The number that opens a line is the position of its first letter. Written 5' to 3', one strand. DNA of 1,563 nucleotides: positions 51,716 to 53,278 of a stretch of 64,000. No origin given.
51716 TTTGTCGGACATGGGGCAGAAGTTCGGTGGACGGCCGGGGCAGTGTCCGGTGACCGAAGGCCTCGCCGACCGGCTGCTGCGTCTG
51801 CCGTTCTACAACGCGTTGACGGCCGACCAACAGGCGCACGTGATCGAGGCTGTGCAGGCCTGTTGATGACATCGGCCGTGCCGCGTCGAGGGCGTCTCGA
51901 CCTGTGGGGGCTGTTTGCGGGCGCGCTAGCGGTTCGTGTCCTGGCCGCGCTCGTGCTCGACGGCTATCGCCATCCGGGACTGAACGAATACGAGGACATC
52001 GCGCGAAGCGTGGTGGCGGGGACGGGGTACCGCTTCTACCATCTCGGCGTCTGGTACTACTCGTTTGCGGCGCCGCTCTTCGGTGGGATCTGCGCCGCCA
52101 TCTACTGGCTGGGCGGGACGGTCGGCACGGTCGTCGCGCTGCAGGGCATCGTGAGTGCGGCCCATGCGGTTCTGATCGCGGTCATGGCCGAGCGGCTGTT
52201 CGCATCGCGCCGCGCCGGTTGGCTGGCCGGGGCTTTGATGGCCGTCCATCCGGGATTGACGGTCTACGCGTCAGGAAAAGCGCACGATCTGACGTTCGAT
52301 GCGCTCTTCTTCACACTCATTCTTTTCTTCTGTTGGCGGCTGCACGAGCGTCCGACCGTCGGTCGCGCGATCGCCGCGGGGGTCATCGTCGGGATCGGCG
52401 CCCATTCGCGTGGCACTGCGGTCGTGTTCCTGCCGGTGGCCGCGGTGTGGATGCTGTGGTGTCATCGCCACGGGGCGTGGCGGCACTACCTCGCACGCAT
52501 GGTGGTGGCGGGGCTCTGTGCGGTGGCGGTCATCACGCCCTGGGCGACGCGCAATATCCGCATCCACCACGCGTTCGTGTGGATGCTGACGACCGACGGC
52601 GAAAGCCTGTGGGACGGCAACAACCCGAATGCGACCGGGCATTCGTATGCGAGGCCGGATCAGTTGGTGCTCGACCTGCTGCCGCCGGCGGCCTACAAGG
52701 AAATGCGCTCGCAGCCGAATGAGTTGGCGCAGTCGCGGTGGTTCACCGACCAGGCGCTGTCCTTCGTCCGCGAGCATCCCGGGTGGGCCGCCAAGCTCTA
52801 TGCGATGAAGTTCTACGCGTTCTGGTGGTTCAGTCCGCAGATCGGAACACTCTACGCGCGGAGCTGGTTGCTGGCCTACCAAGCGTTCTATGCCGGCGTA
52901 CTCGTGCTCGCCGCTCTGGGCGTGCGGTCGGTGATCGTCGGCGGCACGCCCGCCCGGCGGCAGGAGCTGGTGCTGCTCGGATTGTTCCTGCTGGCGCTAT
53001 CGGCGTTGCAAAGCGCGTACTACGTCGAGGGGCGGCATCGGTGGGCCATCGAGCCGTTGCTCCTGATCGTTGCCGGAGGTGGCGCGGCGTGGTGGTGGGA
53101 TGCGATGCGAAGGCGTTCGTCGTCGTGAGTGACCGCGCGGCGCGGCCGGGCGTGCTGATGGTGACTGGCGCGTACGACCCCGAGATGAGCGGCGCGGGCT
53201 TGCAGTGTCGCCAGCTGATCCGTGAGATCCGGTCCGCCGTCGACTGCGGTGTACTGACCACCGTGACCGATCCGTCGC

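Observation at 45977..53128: Arn-like lipid-linked formamido-sugar shuttle built on a WecE-type aminotransferase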

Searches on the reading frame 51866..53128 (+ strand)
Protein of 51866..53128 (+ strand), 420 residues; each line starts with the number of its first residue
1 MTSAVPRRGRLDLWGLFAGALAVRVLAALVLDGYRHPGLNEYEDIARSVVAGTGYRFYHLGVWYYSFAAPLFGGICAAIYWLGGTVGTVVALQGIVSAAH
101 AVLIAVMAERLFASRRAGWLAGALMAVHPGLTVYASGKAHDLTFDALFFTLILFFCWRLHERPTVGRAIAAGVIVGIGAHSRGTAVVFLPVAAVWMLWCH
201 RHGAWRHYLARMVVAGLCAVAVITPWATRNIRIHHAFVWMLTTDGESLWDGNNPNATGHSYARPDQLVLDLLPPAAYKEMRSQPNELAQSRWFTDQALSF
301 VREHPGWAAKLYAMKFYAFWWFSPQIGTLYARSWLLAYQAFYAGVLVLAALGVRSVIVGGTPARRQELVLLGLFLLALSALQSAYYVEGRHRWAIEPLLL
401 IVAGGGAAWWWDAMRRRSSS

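Call 4: search_protein_families(library=pfam, proteins=[window:51866-53125:+], max_evalue=0.01)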
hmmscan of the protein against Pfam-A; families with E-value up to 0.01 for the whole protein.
seq(420 aa): 2 families
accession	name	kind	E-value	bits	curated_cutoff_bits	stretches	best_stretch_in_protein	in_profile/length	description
PF13231.12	PMT_2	-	4e-08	34.1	26.1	1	70-226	4-157/160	Dolichyl-phosphate-mannose-protein mannosyltransferase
PF09913.15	DUF2142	-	0.0054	16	30.1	1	83-224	117-258/395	Predicted membrane protein (DUF2142)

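Call 5: search_protein_families(library=ncbifam, proteins=[window:51866-53125:+], max_evalue=0.001)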
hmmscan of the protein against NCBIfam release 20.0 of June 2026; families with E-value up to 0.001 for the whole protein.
seq(420 aa): 0 families

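Call 48: search_solved_structures(query=A2, max_evalue=1)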
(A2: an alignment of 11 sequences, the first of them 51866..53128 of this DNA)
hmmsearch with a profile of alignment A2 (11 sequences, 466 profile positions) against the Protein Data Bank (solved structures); distinct sequences matched with E-value up to 1: 2.
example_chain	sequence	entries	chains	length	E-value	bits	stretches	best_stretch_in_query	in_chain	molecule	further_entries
6ci0_B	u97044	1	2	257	0.07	15.4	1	173-230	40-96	Cytochrome c oxidase subunit 2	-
4qtr_A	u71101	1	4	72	0.43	12.8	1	307-341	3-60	dualENH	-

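Call 49: find_homologous_proteins(query=window:51866-53128:+, max_evalue=0.001)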
Query window:51866-53128:+ (420 aa): 188 proteins with E <= 0.001 among 8000 candidates; the best 120 are listed.
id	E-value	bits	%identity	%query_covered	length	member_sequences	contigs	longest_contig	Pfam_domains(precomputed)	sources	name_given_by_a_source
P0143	1.7e-256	869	95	100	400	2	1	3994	PF13231.13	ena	-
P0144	3.6e-200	684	74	100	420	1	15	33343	PF09913.16,PF13231.13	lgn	-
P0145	7.8e-192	656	71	98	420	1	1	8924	PF13231.13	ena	-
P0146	1.9e-191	655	71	99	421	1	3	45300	PF13231.13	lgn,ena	-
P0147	1.4e-187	642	70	98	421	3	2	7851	PF13231.13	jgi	-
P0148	2.7e-186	638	70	97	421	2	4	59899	PF13231.13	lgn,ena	-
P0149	1.6e-184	632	69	98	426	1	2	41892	PF13231.13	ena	-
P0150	2.8e-182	625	71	94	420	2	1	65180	PF13231.13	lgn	-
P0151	5.5e-142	492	56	96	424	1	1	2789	PF13231.13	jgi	jgi:4-amino-4-deoxy-L-arabinose transferase-like glycosyltransferase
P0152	2.7e-136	473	58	92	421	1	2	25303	PF13231.13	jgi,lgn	jgi:4-amino-4-deoxy-L-arabinose transferase-like glycosyltransferase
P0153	6.1e-135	469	56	95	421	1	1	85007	PF13231.13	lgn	-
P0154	1.1e-132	461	56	94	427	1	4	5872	PF13231.13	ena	-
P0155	8.5e-132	458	53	92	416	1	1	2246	PF13231.13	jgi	jgi:4-amino-4-deoxy-L-arabinose transferase-like glycosyltransferase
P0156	1.3e-129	451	56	94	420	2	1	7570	PF13231.13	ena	-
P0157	1.8e-126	441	54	90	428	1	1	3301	PF13231.13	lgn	-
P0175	2.6e-114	401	48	99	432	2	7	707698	PF13231.13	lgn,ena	-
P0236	3.2e-65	239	33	96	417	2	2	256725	PF13231.13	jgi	jgi:4-amino-4-deoxy-L-arabinose transferase-like glycosyltransferase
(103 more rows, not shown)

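Call 52: find_encoding_contigs(protein=P0175, flank=8000, max_places=1)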
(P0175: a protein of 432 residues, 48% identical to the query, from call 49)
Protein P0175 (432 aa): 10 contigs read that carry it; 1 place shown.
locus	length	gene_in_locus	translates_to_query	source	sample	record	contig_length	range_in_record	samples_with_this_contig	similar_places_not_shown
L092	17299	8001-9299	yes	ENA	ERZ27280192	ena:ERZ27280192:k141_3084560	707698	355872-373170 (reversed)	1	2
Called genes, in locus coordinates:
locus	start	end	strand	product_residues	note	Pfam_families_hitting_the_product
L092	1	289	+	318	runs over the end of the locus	PF01073:3Beta_HSD, PF01370:Epimerase, PF02719:Polysacc_synt_2, PF04321:RmlD_sub_bind, PF07993:NAD_binding_4 (faint), PF13460:NAD_binding_10 (weak), PF16363:GDP_Man_Dehyd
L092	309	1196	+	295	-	PF13489:Methyltransf_23, PF08241:Methyltransf_11, PF08242:Methyltransf_12, PF13649:Methyltransf_25 (weak)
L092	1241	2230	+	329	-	PF01408:GFO_IDH_MocA, PF22725:GFO_IDH_MocA_C3 (weak)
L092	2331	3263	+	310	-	PF00389:2-Hacid_dh, PF02826:2-Hacid_dh_C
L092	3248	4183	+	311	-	PF01073:3Beta_HSD, PF01370:Epimerase, PF02719:Polysacc_synt_2, PF05368:NmrA (weak), PF07993:NAD_binding_4 (faint), PF13460:NAD_binding_10, PF16363:GDP_Man_Dehyd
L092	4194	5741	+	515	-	PF13231:PMT_2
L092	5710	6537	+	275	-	PF02348:CTP_transf_3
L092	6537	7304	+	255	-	PF00106:adh_short, PF08659:KR, PF13561:adh_short_C2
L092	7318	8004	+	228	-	PF00702:Hydrolase, PF12710:HAD, PF13419:HAD_2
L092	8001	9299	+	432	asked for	PF13231:PMT_2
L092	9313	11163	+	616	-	PF00534:Glycos_transf_1, PF13692:Glyco_trans_1_4, PF13524:Glyco_trans_1_2 (weak), PF02698:DUF218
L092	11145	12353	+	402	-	PF13439:Glyco_transf_4, PF13579:Glyco_trans_4_4, PF00534:Glycos_transf_1, PF13692:Glyco_trans_1_4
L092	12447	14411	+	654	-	PF13522:GATase_6, PF13537:GATase_7, PF00733:Asn_synthase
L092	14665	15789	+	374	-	PF13231:PMT_2 (weak)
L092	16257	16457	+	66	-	-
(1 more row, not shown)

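Call 53: find_encoding_contigs(protein=P0236, flank=8000, max_places=1)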
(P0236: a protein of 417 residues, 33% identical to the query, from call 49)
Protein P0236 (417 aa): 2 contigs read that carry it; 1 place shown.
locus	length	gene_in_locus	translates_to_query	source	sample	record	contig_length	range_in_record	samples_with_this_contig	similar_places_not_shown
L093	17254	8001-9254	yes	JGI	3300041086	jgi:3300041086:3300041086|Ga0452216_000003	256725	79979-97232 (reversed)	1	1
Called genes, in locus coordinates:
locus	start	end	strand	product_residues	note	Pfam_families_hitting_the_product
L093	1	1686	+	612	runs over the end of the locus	PF13231:PMT_2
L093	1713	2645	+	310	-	PF00535:Glycos_transf_2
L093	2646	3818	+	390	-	PF00155:Aminotran_1_2 (weak), PF01041:DegT_DnrJ_EryC1, PF01212:Beta_elim_lyase, PF00266:Aminotran_5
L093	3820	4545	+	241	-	PF00535:Glycos_transf_2, PF10111:Glyco_tranf_2_2 (weak), PF13641:Glyco_tranf_2_3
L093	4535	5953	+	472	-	PF02310:B12-binding, PF04055:Radical_SAM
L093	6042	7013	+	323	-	PF04055:Radical_SAM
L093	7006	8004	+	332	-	PF00535:Glycos_transf_2, PF10111:Glyco_tranf_2_2, PF13641:Glyco_tranf_2_3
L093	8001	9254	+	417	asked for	PF13231:PMT_2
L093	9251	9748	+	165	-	PF14221:DUF4330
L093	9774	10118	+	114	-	-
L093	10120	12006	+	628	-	PF13522:GATase_6, PF13537:GATase_7, PF00733:Asn_synthase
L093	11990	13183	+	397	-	PF13439:Glyco_transf_4, PF13477:Glyco_trans_4_2, PF13579:Glyco_trans_4_4, PF00534:Glycos_transf_1, PF13692:Glyco_trans_1_4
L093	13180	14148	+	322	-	PF01073:3Beta_HSD, PF01370:Epimerase, PF02719:Polysacc_synt_2, PF04321:RmlD_sub_bind, PF05368:NmrA (faint), PF16363:GDP_Man_Dehyd, PF07993:NAD_binding_4, PF02719:Polysacc_synt_2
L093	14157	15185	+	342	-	PF00953:Glycos_transf_4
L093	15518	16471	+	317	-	PF04932:Wzy_C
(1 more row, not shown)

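Call 58: predict_structure(alignment_id=A3)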
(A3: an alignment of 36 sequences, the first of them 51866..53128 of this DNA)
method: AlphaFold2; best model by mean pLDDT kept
length: 420 residues; sequences in the alignment: 36
mean_pLDDT: 92.5   pTM: 0.91
mean pLDDT of the five models: 92.5, 92.3, 92.2, 91.0, 90.2
residues with pLDDT >= 90: 352; 70-90: 49; 50-70: 14; < 50: 5
segments of 3 or more residues with pLDDT < 50: 1-5
pLDDT, mean of each block of 10 residues (from residue 1): 52 95 97 91 94 95 95 97 96 98 98 97 96 93 97 98 98 98 95 97 96 98 97 93 93 85 85 94 96 97 96 91 64 84 96 97 98 96 83 93 98 82
secondary structure, 60 per line:
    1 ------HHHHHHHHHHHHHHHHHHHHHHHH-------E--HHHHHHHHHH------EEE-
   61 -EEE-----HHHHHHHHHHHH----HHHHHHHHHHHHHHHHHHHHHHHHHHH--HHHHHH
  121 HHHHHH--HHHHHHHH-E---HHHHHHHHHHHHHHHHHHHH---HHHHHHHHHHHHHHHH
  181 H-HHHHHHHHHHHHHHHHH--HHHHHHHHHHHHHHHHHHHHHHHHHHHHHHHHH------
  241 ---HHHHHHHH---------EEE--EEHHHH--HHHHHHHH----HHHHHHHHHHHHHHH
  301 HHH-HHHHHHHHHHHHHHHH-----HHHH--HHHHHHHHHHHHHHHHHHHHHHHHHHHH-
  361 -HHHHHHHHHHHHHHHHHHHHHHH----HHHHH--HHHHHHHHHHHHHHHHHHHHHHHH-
elements in order: H7-30 H41-50 E57-59 E62-64 H70-81 H86-112 H115-126 H129-136 H142-161 H165-181 H183-199 H202-234 H244-251 E261-263 H268-271 H274-281 H286-303 H305-320 H326-329 H332-359 H362-384 H389-393 H396-419

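Call 60: fold_search(model_id=the predicted structure, library=pdb)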
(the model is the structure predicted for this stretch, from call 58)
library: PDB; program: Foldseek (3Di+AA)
matches with E <= 10: 352; with E <= 0.001: 16
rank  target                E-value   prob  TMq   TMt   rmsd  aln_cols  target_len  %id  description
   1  9n9j_I                7.3e-06  1.00  0.56  0.35  15.1       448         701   14  Structure of a GRP94 folding intermediate engaged with a CCDC134- and FKBP11-bound secretory translocon (released 2025-11-19)
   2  8b6l_I                1.0e-05  1.00  0.55  0.35  14.7       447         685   13  Subtomogram average of the human Sec61-TRAP-OSTA-translocon (released 2022-12-07)
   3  5f15                  5.7e-05  1.00  0.46  0.36  16.5       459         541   16  Crystal Structure of ArnT from Cupriavidus metallidurans bound to Undecaprenyl phosphate (released 2016-02-17)
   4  6s7o_A                8.0e-05  1.00  0.54  0.37  12.7       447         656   14  Cryo-EM structure of human oligosaccharyltransferase complex OST-A (released 2019-12-18)
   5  6s7t_A                8.3e-05  1.00  0.54  0.34  15.6       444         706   11  Cryo-EM structure of human oligosaccharyltransferase complex OST-B (released 2019-12-18)
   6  6ftg_5                1.1e-04  1.00  0.53  0.36  13.4       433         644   14  Subtomogram average of OST-containing ribosome-translocon complexes from canine rough microsomal membranes (released 2018-03-21)
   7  8pn9_A                1.2e-04  1.00  0.53  0.36  12.6       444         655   13  Structure of human oligosaccharyltransferase OST-A complex bound to NGI-1 (released 2024-05-08)
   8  8agc_A                1.4e-04  1.00  0.54  0.35  14.5       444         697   13  Structure of yeast oligosaccharylransferase complex with lipid-linked oligosaccharide and non-acceptor peptide bound (released 2022-12-07)
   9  8age_A                1.7e-04  1.00  0.53  0.37  11.6       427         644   12  Structure of yeast oligosaccharylransferase complex with acceptor peptide bound (released 2022-12-07)
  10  5ezm                  2.1e-04  1.00  0.39  0.32  17.1       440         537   19  Crystal Structure of ArnT from Cupriavidus metallidurans in the apo state (released 2016-02-17)
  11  8agb_A                2.2e-04  1.00  0.53  0.37  12.4       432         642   11  Structure of yeast oligosaccharylransferase complex with lipid-linked oligosaccharide bound (released 2022-12-07)
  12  6gxc_A                2.9e-04  1.00  0.55  0.35  13.6       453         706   12  Bacterial oligosaccharyltransferase PglB in complex with an inhibitory peptide and a reactive lipid-linked oligosaccha (released 2018-11-14)
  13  6ezn_F                3.5e-04  1.00  0.53  0.36  13.7       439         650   11  Cryo-EM structure of the yeast oligosaccharyltransferase (OST) complex (released 2018-01-17)
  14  6c26_A                4.3e-04  1.00  0.54  0.36  14.3       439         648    9  The Cryo-EM structure of a eukaryotic oligosaccharyl transferase complex (released 2018-01-31)
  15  7oci_F                6.8e-04  1.00  0.55  0.38  11.5       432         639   10  Cryo-EM structure of yeast Ost6p containing oligosaccharyltransferase complex (released 2022-02-16)
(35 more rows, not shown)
